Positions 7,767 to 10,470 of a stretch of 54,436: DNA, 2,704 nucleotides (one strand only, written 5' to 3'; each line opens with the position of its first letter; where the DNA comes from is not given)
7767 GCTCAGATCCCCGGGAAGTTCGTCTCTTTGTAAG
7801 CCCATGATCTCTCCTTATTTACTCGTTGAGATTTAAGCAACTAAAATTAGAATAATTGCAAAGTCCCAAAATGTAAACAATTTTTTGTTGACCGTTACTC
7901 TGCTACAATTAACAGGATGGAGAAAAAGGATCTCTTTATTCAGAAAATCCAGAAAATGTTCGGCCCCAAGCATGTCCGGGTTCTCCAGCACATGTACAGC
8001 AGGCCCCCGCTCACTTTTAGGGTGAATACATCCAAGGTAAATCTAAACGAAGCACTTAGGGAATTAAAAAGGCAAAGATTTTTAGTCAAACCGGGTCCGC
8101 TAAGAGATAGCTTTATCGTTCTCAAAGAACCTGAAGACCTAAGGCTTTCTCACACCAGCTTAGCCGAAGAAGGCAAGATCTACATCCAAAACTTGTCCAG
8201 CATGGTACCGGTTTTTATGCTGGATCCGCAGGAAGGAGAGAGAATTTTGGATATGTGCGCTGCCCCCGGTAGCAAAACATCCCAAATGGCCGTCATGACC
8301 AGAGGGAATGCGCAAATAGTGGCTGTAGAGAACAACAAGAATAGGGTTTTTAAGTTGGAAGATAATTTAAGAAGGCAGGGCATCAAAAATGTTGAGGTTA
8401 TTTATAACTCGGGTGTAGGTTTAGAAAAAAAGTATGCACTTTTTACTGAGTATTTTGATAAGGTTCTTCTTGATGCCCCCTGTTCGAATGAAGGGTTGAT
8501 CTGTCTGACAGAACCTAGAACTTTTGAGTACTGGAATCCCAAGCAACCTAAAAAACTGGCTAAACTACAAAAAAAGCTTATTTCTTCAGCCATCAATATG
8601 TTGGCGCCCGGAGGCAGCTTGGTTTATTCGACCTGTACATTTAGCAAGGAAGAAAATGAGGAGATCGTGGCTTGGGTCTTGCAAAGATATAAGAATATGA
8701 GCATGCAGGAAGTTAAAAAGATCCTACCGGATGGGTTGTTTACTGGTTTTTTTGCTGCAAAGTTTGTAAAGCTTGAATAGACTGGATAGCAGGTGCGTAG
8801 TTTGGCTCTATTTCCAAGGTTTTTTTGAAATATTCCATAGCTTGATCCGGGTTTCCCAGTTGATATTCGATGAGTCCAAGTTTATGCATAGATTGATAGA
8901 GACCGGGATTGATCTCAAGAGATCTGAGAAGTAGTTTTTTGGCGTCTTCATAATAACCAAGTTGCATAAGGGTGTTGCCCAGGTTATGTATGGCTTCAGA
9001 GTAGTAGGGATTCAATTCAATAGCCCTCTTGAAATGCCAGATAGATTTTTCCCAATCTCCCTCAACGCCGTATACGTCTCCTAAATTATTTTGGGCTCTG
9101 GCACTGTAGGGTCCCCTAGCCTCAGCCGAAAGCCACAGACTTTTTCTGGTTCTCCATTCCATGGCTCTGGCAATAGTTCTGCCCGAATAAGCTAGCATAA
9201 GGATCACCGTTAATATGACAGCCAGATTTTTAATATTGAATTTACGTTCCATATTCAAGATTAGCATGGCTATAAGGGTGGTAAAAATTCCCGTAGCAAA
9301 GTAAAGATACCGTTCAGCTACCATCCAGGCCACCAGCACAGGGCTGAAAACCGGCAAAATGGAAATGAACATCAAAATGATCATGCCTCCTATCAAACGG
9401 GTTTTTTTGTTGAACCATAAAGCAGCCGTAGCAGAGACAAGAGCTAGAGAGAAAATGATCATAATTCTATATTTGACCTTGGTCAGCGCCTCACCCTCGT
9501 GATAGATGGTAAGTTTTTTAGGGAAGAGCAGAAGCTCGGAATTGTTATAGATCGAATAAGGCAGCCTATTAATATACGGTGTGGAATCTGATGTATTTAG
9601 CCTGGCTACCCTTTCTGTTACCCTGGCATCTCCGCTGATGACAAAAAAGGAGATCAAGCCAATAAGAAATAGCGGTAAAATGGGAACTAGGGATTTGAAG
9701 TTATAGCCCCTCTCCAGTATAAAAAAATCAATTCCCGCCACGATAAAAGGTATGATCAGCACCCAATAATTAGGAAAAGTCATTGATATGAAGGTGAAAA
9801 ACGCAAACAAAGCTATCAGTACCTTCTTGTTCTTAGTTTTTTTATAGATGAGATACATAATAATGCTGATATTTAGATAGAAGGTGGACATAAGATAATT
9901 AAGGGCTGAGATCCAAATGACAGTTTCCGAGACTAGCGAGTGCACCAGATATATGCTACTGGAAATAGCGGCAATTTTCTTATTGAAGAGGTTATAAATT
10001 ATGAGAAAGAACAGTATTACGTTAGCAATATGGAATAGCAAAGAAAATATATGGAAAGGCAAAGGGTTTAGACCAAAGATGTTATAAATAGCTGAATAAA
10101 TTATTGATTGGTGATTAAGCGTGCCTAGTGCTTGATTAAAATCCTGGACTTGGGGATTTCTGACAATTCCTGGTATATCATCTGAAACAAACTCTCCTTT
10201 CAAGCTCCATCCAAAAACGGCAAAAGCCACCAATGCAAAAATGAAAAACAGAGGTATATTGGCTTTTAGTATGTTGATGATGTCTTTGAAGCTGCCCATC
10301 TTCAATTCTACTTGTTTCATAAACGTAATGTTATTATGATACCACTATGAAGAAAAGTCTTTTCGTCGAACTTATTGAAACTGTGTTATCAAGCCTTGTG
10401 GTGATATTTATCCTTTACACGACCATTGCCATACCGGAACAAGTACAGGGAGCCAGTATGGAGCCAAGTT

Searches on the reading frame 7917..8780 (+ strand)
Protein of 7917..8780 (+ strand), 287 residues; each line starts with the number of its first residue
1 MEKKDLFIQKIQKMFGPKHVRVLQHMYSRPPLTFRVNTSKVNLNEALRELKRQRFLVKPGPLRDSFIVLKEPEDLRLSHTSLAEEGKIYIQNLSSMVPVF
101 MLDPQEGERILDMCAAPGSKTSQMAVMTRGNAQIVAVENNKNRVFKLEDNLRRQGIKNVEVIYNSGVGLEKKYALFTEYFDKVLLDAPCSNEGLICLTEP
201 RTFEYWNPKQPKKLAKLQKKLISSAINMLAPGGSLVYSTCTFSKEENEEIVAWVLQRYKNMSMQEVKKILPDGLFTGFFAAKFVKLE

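Call 9: search_protein_families(library=pfam, proteins=[window:7917-8780:+], max_evalue=0.001)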
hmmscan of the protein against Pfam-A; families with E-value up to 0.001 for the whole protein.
window:7917-8780:+ (287 aa): 8 families
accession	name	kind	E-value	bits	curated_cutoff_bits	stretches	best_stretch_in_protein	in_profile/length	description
PF01189.24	Methyltr_RsmB-F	-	2.2e-44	152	27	1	100-269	2-168/199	16S rRNA methyltransferase RsmB/F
PF22458.1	RsmF-B_ferredox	-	3.2e-09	37.3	27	1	7-74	5-72/74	Methyltr_RsmF/B-like, ferredoxin-like domain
PF13847.12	Methyltransf_31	-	8.4e-09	35.7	27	1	106-248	3-127/145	Methyltransferase domain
PF01728.25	FtsJ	-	6.7e-06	26.6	24.1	1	102-260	19-158/181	FtsJ-like methyltransferase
PF01135.25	PCMT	-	1e-05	25.9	20.3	1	102-166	69-133/210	Protein-L-isoaspartate(D-aspartate) O-methyltransferase (PCMT)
PF03602.21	Cons_hypoth95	-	4.1e-05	23.8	24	1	106-193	41-127/182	Conserved hypothetical protein 95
PF17125.10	Methyltr_RsmF_N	-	0.0004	21.2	34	1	6-92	4-85/86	N-terminal domain of 16S rRNA methyltransferase RsmF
PF02390.23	Methyltransf_4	-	0.00045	20.2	24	0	110-166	5-60/173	Putative methyltransferase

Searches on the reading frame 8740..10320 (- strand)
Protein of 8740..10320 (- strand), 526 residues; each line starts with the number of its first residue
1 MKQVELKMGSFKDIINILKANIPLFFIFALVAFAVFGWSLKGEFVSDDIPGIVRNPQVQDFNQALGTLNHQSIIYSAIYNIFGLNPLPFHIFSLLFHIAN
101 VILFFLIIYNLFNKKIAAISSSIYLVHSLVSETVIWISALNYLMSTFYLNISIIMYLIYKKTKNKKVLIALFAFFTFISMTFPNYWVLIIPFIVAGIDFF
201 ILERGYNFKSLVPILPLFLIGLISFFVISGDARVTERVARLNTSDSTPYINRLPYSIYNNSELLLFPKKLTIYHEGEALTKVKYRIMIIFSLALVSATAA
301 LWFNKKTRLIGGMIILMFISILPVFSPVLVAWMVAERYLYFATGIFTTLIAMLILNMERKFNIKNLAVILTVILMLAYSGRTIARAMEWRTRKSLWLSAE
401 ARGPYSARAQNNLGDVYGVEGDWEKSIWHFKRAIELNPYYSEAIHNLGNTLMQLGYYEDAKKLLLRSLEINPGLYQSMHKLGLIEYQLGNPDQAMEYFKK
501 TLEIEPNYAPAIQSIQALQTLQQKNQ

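Call 9: search_protein_families(library=pfam, proteins=[window:8740-10320:-], max_evalue=0.001)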
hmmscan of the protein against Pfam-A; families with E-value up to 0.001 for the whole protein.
window:8740-10320:- (526 aa): 14 families
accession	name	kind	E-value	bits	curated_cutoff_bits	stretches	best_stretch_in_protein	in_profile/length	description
PF07719.23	TPR_2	-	1.1e-20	72.4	27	2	442-473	2-33/34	Tetratricopeptide repeat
PF00515.34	TPR_1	-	1.4e-20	72.6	27.8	2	481-508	7-34/34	Tetratricopeptide repeat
PF13181.12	TPR_8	-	2.2e-17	62.1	25.7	2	476-508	2-34/34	Tetratricopeptide repeat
PF13424.12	TPR_12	-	1.2e-16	61.1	30.1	2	443-504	5-74/77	Tetratricopeptide repeat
PF13431.12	TPR_17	-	4.9e-12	45.6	24.4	1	430-461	2-33/34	Tetratricopeptide repeat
PF13374.12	TPR_10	-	8.1e-12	45.2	27.5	0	443-470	4-31/42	Tetratricopeptide repeat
PF13428.12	TPR_14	-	8e-11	41.9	23.5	0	480-511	6-37/44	Tetratricopeptide repeat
PF14559.12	TPR_19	-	1.6e-10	41.6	25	1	420-476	4-62/68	Tetratricopeptide repeat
PF13414.12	TPR_11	-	4.7e-10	39.4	26.8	1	414-455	1-42/42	TPR repeat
PF13432.12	TPR_16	-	1.3e-07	32.3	32.7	1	446-508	2-64/65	Tetratricopeptide repeat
PF13176.12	TPR_7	-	1e-06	28.8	27.9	0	443-471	1-29/36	Tetratricopeptide repeat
PF13371.12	TPR_9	-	1.8e-06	28.3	35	0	466-516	20-69/73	Tetratricopeptide repeat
PF23914.1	TPR_CcmH_CycH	-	7.5e-05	23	42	1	413-506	56-152/158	Cytochrome c-type biogenesis protein H TPR domain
PF13174.12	TPR_6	-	0.00022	22.1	26.3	0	477-507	2-32/33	Tetratricopeptide repeat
